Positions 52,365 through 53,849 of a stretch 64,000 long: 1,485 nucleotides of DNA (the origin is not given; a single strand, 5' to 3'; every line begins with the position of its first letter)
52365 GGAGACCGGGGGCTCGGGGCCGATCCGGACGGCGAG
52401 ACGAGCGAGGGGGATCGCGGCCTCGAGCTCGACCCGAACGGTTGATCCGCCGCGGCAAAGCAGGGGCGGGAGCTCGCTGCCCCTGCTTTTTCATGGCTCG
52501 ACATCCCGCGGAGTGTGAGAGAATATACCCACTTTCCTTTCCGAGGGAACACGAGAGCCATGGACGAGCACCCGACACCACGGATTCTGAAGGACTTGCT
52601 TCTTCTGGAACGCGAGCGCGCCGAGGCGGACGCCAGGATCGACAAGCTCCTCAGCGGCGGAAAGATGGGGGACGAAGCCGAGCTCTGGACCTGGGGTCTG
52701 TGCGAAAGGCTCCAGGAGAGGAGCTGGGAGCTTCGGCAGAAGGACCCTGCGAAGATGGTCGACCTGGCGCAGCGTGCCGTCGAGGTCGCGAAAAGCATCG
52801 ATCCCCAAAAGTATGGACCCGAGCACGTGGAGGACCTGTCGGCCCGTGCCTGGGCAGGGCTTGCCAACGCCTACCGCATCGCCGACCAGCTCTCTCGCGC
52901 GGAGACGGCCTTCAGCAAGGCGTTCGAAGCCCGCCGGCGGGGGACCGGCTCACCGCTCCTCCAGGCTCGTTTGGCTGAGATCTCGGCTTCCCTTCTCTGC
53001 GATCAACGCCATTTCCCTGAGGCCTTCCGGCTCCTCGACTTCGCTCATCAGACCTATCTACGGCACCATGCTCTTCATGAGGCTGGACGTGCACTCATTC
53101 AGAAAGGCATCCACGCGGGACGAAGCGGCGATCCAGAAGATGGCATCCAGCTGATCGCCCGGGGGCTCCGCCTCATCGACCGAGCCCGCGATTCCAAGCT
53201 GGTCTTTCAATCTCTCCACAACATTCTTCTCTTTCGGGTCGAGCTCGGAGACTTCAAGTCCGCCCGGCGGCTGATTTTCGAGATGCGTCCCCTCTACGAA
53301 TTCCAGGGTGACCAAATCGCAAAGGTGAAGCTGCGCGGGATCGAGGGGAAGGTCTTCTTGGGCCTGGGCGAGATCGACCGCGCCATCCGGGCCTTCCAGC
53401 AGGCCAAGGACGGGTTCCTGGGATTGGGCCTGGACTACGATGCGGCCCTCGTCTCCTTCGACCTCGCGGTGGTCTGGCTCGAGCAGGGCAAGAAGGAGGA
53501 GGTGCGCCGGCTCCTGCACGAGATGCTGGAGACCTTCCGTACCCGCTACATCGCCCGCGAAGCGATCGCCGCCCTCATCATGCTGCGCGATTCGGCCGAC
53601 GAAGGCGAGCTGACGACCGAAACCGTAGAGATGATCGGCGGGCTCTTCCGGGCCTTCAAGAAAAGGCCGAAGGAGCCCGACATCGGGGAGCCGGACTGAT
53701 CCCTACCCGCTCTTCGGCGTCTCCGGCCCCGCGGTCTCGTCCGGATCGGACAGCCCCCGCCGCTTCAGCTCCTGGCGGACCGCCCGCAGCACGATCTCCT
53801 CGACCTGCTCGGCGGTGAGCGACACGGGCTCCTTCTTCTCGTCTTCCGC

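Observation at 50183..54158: Duplicated XRE-HTH plus TPR-like regulator modules flanking a small secreted tandem-repeat peptide gene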

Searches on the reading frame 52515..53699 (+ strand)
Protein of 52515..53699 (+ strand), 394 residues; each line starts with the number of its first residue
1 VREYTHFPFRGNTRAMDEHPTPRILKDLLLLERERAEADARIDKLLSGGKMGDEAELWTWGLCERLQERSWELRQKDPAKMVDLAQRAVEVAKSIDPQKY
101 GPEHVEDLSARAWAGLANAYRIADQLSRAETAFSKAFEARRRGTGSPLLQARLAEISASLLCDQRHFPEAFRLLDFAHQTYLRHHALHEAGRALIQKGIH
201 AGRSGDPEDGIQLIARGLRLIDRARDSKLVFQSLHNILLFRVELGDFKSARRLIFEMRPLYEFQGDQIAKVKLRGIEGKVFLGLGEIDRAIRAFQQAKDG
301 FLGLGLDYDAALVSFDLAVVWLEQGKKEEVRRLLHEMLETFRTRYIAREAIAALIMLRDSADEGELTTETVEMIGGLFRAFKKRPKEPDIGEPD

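Call 3: search_protein_families(library=pfam, max_evalue=1, proteins=[window:52515-53699:+])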
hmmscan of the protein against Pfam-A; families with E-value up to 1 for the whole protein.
window:52515-53699:+ (394 aa): 13 families
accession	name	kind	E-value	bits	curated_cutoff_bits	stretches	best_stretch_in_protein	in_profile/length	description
PF13424.12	TPR_12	-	8e-10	39.2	30.1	4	72-141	13-76/77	Tetratricopeptide repeat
PF07719.23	TPR_2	-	4.8e-08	33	27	1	110-138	1-29/34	Tetratricopeptide repeat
PF00515.34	TPR_1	-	2.6e-06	27.4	27.8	1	110-138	1-29/34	Tetratricopeptide repeat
PF13428.12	TPR_14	-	7.4e-06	26.6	23.5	1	111-155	2-43/44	Tetratricopeptide repeat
PF13432.12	TPR_16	-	8.5e-06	26.6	32.7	1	278-329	4-49/65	Tetratricopeptide repeat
PF13181.12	TPR_8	-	0.00013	22.3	25.7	1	110-140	1-31/34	Tetratricopeptide repeat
PF14938.12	SNAP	-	0.0077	16.2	25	1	117-195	42-118/282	Soluble NSF attachment protein, SNAP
PF10602.15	RPN7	-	0.013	15.6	29.6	1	190-301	35-143/174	26S proteasome subunit RPN7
PF14559.12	TPR_19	-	0.029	15.1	25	1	282-343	2-57/68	Tetratricopeptide repeat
PF09976.15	TPR_21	-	0.035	14.3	25.5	0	118-194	84-156/193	Tetratricopeptide repeat-like domain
PF17874.7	TPR_MalT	-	0.053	13.2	45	0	108-356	36-285/336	MalT-like TPR region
PF13174.12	TPR_6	-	0.19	12.9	26.3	0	278-297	7-26/33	Tetratricopeptide repeat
PF13374.12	TPR_10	-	0.79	10.3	27.5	0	116-142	8-34/42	Tetratricopeptide repeat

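Call 7: search_protein_families(library=ncbifam, max_evalue=1, proteins=[window:52560-53699:+])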
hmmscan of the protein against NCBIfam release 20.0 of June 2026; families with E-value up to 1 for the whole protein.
window:52560-53699:+ (379 aa): 5 families
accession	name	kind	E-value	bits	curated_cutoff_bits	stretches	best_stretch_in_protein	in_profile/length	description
NF053720.1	NsdA_fam_reg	subfamily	1.2e-09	38.2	75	2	58-210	252-402/432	NsdA family TPR-like regulatory protein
TIGR03504.1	FimV_Cterm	subfamily_domain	0.0014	18.6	30.65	1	300-324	3-27/44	FimV/HubP family polar landmark protein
TIGR02552.1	LcrH_SycD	equivalog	0.057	13.1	104.8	0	92-125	49-82/136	SycD/LcrH family type III secretion system chaperone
TIGR02917.1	PEP_TPR_lipo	equivalog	0.13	10.1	312.2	0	263-323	844-898/899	XrtA/PEP-CTERM system TPR-repeat protein PrsT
NF008757.0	PRK11788.1-5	equivalog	0.18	10.9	363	0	71-140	158-225/388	lipopolysaccharide assembly protein LapB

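Call 9: find_encoding_contigs(protein=window:52560-53699:+, flank=10000, max_places=6)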
Protein window:52560-53699:+ (379 aa): 4 contigs read that carry it; 2 places shown.
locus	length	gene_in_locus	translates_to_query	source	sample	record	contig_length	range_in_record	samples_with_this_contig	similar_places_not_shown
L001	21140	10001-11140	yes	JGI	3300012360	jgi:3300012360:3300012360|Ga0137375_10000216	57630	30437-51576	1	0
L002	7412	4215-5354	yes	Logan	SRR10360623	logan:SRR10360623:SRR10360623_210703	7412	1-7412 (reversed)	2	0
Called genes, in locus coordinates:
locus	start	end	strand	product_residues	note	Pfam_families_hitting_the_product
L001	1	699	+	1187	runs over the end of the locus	-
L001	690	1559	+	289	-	PF00535:Glycos_transf_2, PF13641:Glyco_tranf_2_3, PF13632:Glyco_trans_2_3 (weak)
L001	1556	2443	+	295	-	PF00535:Glycos_transf_2 (weak)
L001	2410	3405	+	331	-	PF13641:Glyco_tranf_2_3, PF00535:Glycos_transf_2, PF13632:Glyco_trans_2_3 (weak)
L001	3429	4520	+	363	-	PF09314:DUF1972 (faint), PF13439:Glyco_transf_4, PF13579:Glyco_trans_4_4, PF00534:Glycos_transf_1, PF13692:Glyco_trans_1_4, PF13524:Glyco_trans_1_2 (weak)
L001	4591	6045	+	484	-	PF13727:CoA_binding_3, PF02397:Bac_transf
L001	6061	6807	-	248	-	PF04298:Zn_peptidase_2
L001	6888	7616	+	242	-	PF00106:adh_short, PF08659:KR, PF23441:SDR (weak), PF13561:adh_short_C2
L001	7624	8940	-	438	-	PF14938:SNAP (weak), PF07719:TPR_2 (faint), PF13176:TPR_7 (faint), PF13424:TPR_12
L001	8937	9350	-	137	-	PF12844:HTH_19, PF13560:HTH_31, PF01381:HTH_3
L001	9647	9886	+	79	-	-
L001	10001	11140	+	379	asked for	PF13428:TPR_14 (faint), PF13424:TPR_12 (faint), PF13432:TPR_16 (faint), PF00515:TPR_1 (faint), PF07719:TPR_2 (faint)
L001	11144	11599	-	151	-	-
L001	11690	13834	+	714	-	PF11897:DUF3417, PF00343:Phosphorylase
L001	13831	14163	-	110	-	PF01329:Pterin_4a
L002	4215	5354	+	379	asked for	PF13428:TPR_14 (faint), PF13424:TPR_12 (faint), PF13432:TPR_16 (faint), PF00515:TPR_1 (faint), PF07719:TPR_2 (faint)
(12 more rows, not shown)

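Call 17: find_homologous_proteins(query=window:52560-53699:+, max_evalue=0.001)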
Query window:52560-53699:+ (379 aa): 308 proteins with E <= 0.001 among 8000 candidates; the best 120 are listed.
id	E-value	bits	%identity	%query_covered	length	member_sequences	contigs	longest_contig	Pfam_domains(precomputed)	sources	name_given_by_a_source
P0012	1.6e-245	832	100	100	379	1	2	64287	PF00515.35,PF13424.13,PF13432.13,PF13428.13,PF07719.24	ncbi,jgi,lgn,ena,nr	ncbi:MAG TPA: hypothetical protein VEW48_24000 [Thermoanaerobaculia bacterium]|nr:hypothetical prote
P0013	1.4e-190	651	79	99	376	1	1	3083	PF00515.35,PF13424.13,PF07719.24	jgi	-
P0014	2.6e-186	637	82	95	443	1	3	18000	PF00515.35,PF13424.13,PF13181.13,PF07719.24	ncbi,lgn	-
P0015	3.5e-180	617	79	94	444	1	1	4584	PF00515.35,PF13424.13,PF07719.24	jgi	jgi:tetratricopeptide (TPR) repeat protein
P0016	2.3e-176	604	76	96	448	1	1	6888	PF13424.13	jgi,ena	-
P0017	8.3e-175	599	74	94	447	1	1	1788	-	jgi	jgi:tetratricopeptide (TPR) repeat protein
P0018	6.5e-173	593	75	94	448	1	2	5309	PF07719.24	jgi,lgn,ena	jgi:tetratricopeptide (TPR) repeat protein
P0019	1.3e-172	592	74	96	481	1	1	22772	PF13424.13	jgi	jgi:tetratricopeptide (TPR) repeat protein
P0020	3.7e-172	590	72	99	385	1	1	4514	PF13424.13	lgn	-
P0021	1.8e-169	581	72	98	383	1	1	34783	PF13424.13,PF07719.24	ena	-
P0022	4.9e-169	580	73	98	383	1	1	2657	PF13424.13,PF07719.24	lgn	-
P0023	1.5e-167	575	73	94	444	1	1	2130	-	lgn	-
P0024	7.6e-167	573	72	94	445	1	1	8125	PF13424.13,PF07719.24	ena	-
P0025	1.7e-166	572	73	94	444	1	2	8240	-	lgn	-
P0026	6.8e-166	570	72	95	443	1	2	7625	PF13424.13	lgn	-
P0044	4.0e-153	528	67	96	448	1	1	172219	PF07719.24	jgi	jgi:tetratricopeptide (TPR) repeat protein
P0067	1.5e-127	443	57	96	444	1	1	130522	PF13424.13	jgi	jgi:tetratricopeptide (TPR) repeat protein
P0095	2.6e-114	400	54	94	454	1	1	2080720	PF13424.13,PF13181.13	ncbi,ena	-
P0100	1.0e-110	388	52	95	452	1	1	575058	-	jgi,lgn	jgi:hypothetical protein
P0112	4.6e-98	346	50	92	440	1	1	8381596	-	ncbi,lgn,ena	-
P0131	6.1e-94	333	50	86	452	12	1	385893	PF13424.13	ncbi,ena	-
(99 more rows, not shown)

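Call 18: find_encoding_contigs(protein=P0112, flank=6000, max_places=2)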
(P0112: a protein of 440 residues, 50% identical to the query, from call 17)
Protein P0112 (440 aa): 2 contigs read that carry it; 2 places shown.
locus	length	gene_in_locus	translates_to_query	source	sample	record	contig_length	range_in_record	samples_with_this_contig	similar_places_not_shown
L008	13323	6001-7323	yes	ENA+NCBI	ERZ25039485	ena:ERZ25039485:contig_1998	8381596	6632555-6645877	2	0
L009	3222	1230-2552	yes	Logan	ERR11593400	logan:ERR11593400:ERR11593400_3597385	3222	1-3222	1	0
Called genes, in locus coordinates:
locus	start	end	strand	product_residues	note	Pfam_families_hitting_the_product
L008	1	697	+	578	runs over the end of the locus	PF00989:PAS, PF08448:PAS_4, PF00512:HisKA, PF13581:HATPase_c_2 (weak), PF02518:HATPase_c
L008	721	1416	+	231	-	-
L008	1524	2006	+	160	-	PF01047:MarR (weak), PF13404:HTH_AsnC-type, PF13412:HTH_24, PF22451:NirdL-like_HTH (weak), PF01037:AsnC_trans_reg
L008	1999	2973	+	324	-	PF00892:EamA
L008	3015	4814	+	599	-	PF00009:GTP_EFTU, PF03144:GTP_EFTU_D2, PF00679:EFG_C, PF06421:LepA_C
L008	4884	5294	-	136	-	PF12844:HTH_19, PF13560:HTH_31, PF01381:HTH_3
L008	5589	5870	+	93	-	-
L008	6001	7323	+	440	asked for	-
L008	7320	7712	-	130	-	PF13560:HTH_31 (weak), PF01381:HTH_3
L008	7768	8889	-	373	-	PF01266:DAO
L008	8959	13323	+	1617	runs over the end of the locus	PF21075:GDH_ACT1, PF21073:GDH_HM1, PF21076:GDH_ACT2, PF21079:GDH_HM2, PF21077:GDH_ACT3, PF21078:GDH_HM3, PF05088:Bac_GDH_CD, PF21074:GDH_C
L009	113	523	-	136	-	PF12844:HTH_19, PF13560:HTH_31, PF01381:HTH_3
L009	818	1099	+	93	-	-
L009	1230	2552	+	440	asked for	-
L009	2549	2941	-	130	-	PF13560:HTH_31 (weak), PF01381:HTH_3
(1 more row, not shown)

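Call 19: find_encoding_contigs(protein=P0095, flank=6000, max_places=2)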
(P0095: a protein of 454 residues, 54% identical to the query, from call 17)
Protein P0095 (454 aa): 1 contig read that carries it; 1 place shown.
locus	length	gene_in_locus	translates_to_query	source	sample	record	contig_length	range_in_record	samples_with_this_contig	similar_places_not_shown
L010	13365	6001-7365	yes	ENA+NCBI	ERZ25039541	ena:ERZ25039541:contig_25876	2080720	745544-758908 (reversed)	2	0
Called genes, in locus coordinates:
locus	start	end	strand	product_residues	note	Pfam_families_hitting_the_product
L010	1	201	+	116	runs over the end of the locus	-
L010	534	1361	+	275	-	PF00814:TsaD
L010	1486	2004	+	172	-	PF01047:MarR (weak), PF13404:HTH_AsnC-type, PF13412:HTH_24, PF22451:NirdL-like_HTH (weak), PF09339:HTH_IclR (faint), PF01037:AsnC_trans_reg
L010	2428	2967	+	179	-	PF00892:EamA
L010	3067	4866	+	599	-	PF00009:GTP_EFTU, PF03144:GTP_EFTU_D2, PF00679:EFG_C, PF06421:LepA_C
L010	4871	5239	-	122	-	PF13560:HTH_31, PF01381:HTH_3, PF12844:HTH_19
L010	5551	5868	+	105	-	-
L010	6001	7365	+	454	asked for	PF13181:TPR_8 (faint), PF13424:TPR_12 (weak)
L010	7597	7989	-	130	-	-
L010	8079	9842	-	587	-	PF05960:DUF885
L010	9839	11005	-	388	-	PF01266:DAO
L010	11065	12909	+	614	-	-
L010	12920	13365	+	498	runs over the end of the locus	PF21075:GDH_ACT1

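Call 20: find_encoding_contigs(protein=P0044, flank=6000, max_places=2)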
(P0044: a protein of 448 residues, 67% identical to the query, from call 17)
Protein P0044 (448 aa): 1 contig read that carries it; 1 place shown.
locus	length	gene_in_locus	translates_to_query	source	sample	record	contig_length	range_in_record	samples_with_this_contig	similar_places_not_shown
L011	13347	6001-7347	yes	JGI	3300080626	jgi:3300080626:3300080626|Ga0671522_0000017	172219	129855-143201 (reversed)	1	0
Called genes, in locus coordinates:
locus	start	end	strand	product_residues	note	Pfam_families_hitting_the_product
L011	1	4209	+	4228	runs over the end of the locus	PF00501:AMP-binding, PF23024:AMP-dom_DIP2-like, PF00550:PP-binding, PF00668:Condensation, PF00501:AMP-binding, PF13193:AMP-binding_C, PF00550:PP-binding, PF13469:Sulfotransfer_3, +8 more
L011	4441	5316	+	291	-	PF01551:Peptidase_M23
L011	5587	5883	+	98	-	-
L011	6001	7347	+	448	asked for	PF07719:TPR_2 (faint)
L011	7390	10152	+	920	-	PF07517:SecA_DEAD, PF01043:SecA_PP_bind, PF21090:P-loop_SecA, PF07516:SecA_SW, PF02810:SEC-C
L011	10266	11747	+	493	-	PF00478:IMPDH, PF00571:CBS, PF03060:NMO, PF01070:FMN_dh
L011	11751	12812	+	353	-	PF12706:Lactamase_B_2 (weak)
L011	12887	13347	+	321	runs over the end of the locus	-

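Call 33: find_related_loci(query=A3, collection=genome_contigs, flank=4000)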
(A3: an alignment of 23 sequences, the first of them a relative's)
Query A3 (443 aa) in genome_contigs; peptide patterns used: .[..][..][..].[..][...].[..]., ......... (x = any residue, [..] = any of these).
177 stretches matched a pattern; 55 encode a relative of the query (tblastn E <= 1e-3); 54 distinct loci.
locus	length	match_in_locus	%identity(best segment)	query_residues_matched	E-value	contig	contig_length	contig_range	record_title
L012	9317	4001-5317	64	1-438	0e+0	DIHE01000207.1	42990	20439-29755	MAG TPA_asm: Holophagales bacterium UBA5704 UBA5704_contig_367, whole genome shotgun sequence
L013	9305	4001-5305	56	1-431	1e-142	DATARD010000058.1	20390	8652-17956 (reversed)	MAG TPA_asm: Thermoanaerobaculia bacterium isolate SMAG_U5484 k141_4376939, whole genome shotgun sequence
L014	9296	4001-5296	49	1-430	4e-126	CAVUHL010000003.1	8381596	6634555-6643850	MAG: uncultured Holophagales bacterium isolate MFD01916.bin.1.17 genome assembly, contig: contig_1998, whole genome shot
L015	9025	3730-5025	48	1-430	2e-125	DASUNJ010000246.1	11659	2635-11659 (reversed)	MAG TPA_asm: Thermoanaerobaculia bacterium isolate SMAG_U1597 k141_344944, whole genome shotgun sequence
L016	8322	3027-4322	48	1-430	7e-124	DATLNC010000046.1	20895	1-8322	MAG TPA_asm: Thermoanaerobaculia bacterium isolate SMAG_U13790 k141_4448076, whole genome shotgun sequence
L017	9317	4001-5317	47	1-439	1e-121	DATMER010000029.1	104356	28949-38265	MAG TPA_asm: Thermoanaerobaculia bacterium isolate SMAG_U13441 k141_58848, whole genome shotgun sequence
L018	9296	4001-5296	48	1-430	2e-119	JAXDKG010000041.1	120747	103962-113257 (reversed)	MAG: Acidobacteriota bacterium isolate BP_59 scaffold_1616347, whole genome shotgun sequence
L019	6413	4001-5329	46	1-437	2e-117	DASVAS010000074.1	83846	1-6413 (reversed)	MAG TPA_asm: Thermoanaerobaculia bacterium isolate SMAG_U1959 k141_844662, whole genome shotgun sequence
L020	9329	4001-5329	45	1-437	1e-116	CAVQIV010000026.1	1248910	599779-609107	MAG: Thermoanaerobaculaceae bacterium isolate MFD10043.bin.2.76 genome assembly, contig: contig_9218, whole genome shotg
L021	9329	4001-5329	46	1-437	2e-116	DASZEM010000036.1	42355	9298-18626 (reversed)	MAG TPA_asm: Thermoanaerobaculia bacterium isolate SMAG_U6494 k141_242908, whole genome shotgun sequence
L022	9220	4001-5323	45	1-435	2e-116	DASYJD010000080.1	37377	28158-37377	MAG TPA_asm: Thermoanaerobaculia bacterium isolate SMAG_U4286 k141_3232265, whole genome shotgun sequence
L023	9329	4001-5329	44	1-437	5e-116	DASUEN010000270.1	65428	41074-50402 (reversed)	MAG TPA_asm: Thermoanaerobaculia bacterium isolate SMAG_U1354 k141_775941, whole genome shotgun sequence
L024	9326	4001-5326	45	2-437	9e-116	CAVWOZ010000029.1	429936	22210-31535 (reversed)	MAG: uncultured Acidobacteriota bacterium isolate MFD09368.bin.3.159 genome assembly, contig: contig_36549, whole genome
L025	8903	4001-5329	46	1-437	2e-114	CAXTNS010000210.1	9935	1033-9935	MAG TPA_asm: uncultured Thermoanaerobaculia bacterium isolate public_SRR14722161_metawrap_bin.3 genome assembly, contig:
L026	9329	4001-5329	45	1-437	3e-114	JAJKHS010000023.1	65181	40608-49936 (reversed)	MAG: Thermoanaerobaculum sp. isolate b48_HoplandSoilSeptJan k101_2101952, whole genome shotgun sequence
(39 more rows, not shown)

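Call 39: find_encoding_contigs(protein=P0131, flank=6000, max_places=3)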
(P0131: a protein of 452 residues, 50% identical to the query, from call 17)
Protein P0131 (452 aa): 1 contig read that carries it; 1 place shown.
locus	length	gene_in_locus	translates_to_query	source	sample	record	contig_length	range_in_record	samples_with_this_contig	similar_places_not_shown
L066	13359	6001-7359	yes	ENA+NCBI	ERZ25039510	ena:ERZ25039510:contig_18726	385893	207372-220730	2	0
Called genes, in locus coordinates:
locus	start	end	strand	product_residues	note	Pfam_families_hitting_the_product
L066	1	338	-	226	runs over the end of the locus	PF07920:DUF1684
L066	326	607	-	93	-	-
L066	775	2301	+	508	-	PF00005:ABC_tran, PF13304:AAA_21 (faint)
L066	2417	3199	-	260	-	-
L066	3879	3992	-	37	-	-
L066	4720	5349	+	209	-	-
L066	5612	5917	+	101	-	-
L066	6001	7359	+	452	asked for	PF13424:TPR_12 (faint)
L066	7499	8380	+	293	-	PF05239:PRC (weak)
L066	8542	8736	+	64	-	-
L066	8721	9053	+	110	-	PF02452:PemK_toxin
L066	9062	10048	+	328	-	PF00291:PALP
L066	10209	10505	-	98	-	-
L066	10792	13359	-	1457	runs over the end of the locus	PF00270:DEAD, PF00271:Helicase_C, PF22590:Cas3-like_C_2 (faint), PF19306:WHD_Lhr, PF08494:DEAD_assoc, PF23235:WHD_3rd_Lhr, PF23234:WHD_4th_Lhr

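Call 40: search_protein_representatives(alignment_id=A3)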
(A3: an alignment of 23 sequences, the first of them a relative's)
Query: 23 sequences, 452 profile positions. Proteins with E-value up to 0.001 (for the whole library): 12280; up to 1e-10: 6426; up to 1e-30: 3099. The best 150 are listed.
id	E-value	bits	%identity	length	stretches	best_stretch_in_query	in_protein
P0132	3.3e-184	629.4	-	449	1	1-445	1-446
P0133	1.0e-170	584.9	-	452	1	1-443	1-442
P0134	3.4e-152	523.9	-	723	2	94-444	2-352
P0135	5.3e-151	520.0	-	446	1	3-440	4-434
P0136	4.8e-150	516.8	-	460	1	1-448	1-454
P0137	3.5e-147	507.4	-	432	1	1-446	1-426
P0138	1.9e-144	498.4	-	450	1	1-440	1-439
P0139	4.3e-144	497.2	-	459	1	1-444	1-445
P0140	1.8e-143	495.1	-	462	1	2-440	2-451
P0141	4.0e-141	487.4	-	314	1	139-444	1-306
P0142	2.7e-138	478.1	-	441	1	1-441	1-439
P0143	1.8e-134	465.5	-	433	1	2-444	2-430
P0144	1.5e-131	455.9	-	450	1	1-443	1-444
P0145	1.4e-126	439.5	-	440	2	109-445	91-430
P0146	7.8e-126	437.0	-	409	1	58-446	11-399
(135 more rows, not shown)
